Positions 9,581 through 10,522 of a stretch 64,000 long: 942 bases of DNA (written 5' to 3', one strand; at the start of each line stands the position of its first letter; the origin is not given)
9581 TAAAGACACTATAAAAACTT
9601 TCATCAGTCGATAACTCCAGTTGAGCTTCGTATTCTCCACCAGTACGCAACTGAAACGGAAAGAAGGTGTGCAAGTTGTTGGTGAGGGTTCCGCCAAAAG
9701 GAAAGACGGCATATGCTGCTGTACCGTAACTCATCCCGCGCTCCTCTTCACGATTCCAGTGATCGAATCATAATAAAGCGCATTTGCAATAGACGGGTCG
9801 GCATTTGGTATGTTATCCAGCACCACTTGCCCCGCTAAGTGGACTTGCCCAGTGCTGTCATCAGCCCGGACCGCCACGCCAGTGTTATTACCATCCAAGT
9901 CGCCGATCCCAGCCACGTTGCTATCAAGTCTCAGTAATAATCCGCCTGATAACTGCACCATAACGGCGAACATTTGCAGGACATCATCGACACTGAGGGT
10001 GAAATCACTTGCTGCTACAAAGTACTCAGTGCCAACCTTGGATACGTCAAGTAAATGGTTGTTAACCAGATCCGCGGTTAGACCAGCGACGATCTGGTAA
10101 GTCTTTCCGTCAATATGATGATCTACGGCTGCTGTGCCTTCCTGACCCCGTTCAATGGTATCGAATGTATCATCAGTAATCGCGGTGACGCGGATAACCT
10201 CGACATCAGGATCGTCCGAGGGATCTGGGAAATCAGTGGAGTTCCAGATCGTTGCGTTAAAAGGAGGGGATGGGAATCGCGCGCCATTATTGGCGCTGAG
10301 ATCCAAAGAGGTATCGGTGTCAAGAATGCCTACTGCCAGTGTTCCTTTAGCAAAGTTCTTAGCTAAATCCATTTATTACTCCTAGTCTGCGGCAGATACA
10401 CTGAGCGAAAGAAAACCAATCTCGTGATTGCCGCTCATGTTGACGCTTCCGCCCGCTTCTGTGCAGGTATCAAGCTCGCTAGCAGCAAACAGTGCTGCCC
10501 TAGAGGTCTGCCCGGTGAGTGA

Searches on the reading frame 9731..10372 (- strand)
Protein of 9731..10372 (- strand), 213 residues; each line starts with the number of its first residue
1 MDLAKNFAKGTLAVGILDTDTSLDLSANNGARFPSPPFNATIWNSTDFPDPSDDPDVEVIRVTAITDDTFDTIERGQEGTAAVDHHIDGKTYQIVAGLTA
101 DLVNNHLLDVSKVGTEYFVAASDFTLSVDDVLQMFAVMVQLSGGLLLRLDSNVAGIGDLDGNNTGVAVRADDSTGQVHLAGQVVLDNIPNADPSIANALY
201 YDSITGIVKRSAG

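Call 6: search_protein_families(library=pfam, proteins=[window:9731-10372:-], max_evalue=0.1)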
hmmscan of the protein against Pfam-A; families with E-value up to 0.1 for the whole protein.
window:9731-10372:- (213 aa): 0 families

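Call 7: search_protein_families(library=phrogs, proteins=[window:9731-10372:-], max_evalue=0.01)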
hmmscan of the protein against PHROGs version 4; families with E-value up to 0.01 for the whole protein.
window:9731-10372:- (213 aa): 4 families
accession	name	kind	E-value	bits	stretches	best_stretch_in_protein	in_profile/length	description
phrog_8469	-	tail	4.4e-09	37.1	1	6-114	7-107/303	tail fiber protein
phrog_6427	-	unknown function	2.4e-06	27.3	1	6-82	8-83/675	-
phrog_11439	-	tail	0.00095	18.5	1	56-118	237-302/775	tail fiber protein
phrog_38058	-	tail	0.0093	15.2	0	20-87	35-92/708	tail fiber protein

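Call 33: search_solved_structures(query=window:9731-10372:-, max_evalue=1, show_alignments=2)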
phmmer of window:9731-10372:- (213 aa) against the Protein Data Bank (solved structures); distinct sequences matched with E-value up to 1: 0.
